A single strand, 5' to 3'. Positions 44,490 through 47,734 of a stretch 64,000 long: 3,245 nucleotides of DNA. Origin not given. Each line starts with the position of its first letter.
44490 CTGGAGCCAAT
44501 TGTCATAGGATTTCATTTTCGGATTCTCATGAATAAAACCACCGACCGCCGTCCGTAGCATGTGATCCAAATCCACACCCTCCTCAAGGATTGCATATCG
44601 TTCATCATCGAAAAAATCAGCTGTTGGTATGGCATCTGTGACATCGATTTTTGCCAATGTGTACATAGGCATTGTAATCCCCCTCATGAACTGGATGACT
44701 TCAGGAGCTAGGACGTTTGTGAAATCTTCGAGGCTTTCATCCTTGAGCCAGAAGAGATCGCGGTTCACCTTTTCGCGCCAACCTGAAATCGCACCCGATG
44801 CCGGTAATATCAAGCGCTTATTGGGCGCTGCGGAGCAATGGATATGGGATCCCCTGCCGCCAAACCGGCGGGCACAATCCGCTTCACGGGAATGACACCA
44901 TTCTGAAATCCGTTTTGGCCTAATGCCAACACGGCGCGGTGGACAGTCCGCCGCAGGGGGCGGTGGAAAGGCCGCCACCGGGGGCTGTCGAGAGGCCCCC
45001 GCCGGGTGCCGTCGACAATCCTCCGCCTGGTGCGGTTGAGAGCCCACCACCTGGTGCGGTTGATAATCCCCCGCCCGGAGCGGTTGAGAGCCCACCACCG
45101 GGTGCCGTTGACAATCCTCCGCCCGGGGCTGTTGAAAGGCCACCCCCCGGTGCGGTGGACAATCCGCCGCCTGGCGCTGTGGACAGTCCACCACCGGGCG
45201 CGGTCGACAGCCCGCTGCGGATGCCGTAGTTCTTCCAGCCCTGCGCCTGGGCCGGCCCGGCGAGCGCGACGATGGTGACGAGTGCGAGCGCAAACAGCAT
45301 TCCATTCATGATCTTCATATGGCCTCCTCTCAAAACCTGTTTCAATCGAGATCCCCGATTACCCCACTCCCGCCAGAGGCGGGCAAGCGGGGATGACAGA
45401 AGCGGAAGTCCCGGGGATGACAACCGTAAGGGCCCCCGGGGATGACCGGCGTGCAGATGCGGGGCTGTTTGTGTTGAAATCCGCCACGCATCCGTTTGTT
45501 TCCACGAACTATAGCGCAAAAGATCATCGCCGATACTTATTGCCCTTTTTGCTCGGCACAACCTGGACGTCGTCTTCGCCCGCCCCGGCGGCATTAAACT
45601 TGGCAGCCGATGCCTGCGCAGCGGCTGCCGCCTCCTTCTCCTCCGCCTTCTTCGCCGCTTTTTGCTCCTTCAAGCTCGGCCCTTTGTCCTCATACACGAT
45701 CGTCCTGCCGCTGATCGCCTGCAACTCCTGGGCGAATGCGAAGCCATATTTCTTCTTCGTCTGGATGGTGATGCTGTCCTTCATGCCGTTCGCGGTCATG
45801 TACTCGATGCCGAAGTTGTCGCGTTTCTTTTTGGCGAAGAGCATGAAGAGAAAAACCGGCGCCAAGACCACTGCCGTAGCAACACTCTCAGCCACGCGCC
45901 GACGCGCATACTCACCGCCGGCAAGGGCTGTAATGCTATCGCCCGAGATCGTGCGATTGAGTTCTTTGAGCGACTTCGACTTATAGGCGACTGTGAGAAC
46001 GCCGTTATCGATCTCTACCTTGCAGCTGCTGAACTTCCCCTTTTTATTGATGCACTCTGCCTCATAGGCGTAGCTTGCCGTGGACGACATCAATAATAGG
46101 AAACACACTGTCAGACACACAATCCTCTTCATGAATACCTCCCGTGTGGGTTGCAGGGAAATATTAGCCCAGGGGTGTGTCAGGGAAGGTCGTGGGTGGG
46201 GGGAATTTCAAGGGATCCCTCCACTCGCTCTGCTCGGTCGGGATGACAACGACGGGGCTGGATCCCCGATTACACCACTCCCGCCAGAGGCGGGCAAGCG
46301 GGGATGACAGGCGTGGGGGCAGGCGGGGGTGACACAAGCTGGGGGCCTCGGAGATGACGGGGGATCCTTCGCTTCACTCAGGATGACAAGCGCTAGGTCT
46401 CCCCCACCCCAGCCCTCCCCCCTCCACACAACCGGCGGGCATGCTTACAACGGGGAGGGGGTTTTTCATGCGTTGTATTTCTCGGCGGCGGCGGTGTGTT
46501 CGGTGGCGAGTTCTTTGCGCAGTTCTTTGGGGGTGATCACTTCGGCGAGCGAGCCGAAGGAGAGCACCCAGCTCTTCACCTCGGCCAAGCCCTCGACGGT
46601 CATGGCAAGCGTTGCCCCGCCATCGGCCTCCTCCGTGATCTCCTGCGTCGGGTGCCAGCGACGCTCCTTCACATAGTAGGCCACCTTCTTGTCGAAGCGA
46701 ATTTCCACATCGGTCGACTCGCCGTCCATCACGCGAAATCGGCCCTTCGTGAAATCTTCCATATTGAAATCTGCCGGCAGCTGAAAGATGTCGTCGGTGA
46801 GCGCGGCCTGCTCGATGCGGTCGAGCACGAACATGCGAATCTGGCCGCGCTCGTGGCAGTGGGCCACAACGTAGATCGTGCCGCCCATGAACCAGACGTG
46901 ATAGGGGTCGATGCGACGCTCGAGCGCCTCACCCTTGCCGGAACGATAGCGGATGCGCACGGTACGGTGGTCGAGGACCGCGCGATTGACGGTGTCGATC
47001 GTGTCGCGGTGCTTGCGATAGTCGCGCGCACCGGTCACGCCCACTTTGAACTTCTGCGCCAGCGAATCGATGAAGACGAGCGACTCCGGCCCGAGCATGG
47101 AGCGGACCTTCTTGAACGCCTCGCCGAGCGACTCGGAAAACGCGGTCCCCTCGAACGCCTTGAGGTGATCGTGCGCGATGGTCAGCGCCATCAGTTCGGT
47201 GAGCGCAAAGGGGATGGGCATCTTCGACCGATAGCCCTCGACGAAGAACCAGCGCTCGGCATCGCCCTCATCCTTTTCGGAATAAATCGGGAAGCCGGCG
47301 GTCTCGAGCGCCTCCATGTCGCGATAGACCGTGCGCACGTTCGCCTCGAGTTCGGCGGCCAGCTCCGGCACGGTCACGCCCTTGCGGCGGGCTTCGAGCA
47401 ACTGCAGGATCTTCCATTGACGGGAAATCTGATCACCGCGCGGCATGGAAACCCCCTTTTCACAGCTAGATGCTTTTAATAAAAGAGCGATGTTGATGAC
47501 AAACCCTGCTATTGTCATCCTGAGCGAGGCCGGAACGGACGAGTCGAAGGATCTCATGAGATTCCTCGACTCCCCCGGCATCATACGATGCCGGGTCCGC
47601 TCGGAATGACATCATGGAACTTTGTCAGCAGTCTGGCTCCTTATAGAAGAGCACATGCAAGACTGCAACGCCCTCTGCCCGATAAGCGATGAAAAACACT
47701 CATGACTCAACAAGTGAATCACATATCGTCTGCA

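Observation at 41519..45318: Two paralogous secreted proteins made of twelve exact octapeptide repeats (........) with synonymous-diversified DNA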

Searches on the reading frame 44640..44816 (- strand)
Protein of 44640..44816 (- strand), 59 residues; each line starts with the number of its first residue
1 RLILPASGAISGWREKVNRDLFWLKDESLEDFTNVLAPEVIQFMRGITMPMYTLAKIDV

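Call 91: search_protein_families(library=pfam, proteins=[window:44640-44816:-], max_evalue=0.01)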
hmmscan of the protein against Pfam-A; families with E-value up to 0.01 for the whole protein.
window:44640-44816:- (59 aa): 0 families

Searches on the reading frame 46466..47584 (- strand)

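Call 3: search_protein_families(library=pfam, proteins=[window:46466-47584:-], max_evalue=0.01)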
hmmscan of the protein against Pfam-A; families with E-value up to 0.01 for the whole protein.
window:46466-47584:- (372 aa): 9 families
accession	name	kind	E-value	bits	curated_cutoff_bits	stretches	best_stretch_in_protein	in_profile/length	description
PF13280.12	WYL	-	3.9e-22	78.5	21.8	1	195-261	2-69/70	WYL domain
PF25583.1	WCX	-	3.2e-19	69.5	23.9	1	291-367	3-76/76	WCX domain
PF08279.18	HTH_11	-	1.5e-12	47.6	25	1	55-105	1-51/55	HTH domain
PF12840.13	HTH_20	-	2.6e-05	24.5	27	1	59-98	9-47/51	Helix-turn-helix domain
PF19187.6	HTH_PafC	-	0.00036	20.8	32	1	53-161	3-114/115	PafC helix-turn-helix domain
PF25212.1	HVO_A0114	-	0.00058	20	27.6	1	55-98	23-65/84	HVO_A0114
PF13384.12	HTH_23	-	0.002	18.3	24.6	1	54-88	5-36/50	Homeodomain-like domain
PF08220.18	HTH_DeoR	-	0.0022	18.1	21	1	55-97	1-42/57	DeoR-like helix-turn-helix domain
PF21476.4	PF0610-like_N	-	0.0027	18.3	33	1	58-93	5-38/50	PF0610-like, N-terminal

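Call 4: search_protein_families(library=ncbifam, proteins=[window:46466-47584:-], max_evalue=0.01)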
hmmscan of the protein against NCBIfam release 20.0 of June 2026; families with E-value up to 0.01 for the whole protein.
window:46466-47584:- (372 aa): 2 families
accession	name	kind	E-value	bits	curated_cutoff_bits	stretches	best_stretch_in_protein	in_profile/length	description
NF053736.1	AcpB_EbpR_MafR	subfamily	0.00048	19.5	130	1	53-95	5-47/481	AcpB/EbpR/MafR family transcriptional regulator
NF007366.0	PRK09863.1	equivalog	0.007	14.9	426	0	54-94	4-42/586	putative frv operon regulatory protein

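Call 9: search_protein_families(library=padloc, proteins=[window:46466-47584:-], max_evalue=0.01)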
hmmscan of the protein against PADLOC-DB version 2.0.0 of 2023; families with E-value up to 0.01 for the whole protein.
window:46466-47584:- (372 aa): 7 families
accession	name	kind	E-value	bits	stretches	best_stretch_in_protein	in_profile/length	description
PDLC01457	WYL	-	9.8e-49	164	1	52-355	2-229/229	"CAS-I,CAS-II,CAS-III,CAS-IV,CAS-V,CAS-VI; associated_signaling"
PDLC01652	WYL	-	2.7e-38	129.8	1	188-366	12-161/162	"CAS-I,CAS-II,CAS-III,CAS-IV,CAS-V,CAS-VI; associated_signaling"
PDLC01766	Cas3c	-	5.5e-34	115.5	1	55-370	9-316/1009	-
PDLC03787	RTasWYL-YodC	-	2.4e-05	21.6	1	192-261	277-348/354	DRT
PDLC02317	AbiEii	-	0.0018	15.3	1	192-268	308-380/396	AbiEii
PDLC01434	CasR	-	0.0046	14.8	1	53-98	126-170/191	"CAS-I,CAS-II,CAS-III,CAS-IV,CAS-V,CAS-VI; associated_signaling"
PDLC01879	CARF3--CARF_TM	-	0.0089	13.7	0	55-98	157-199/222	-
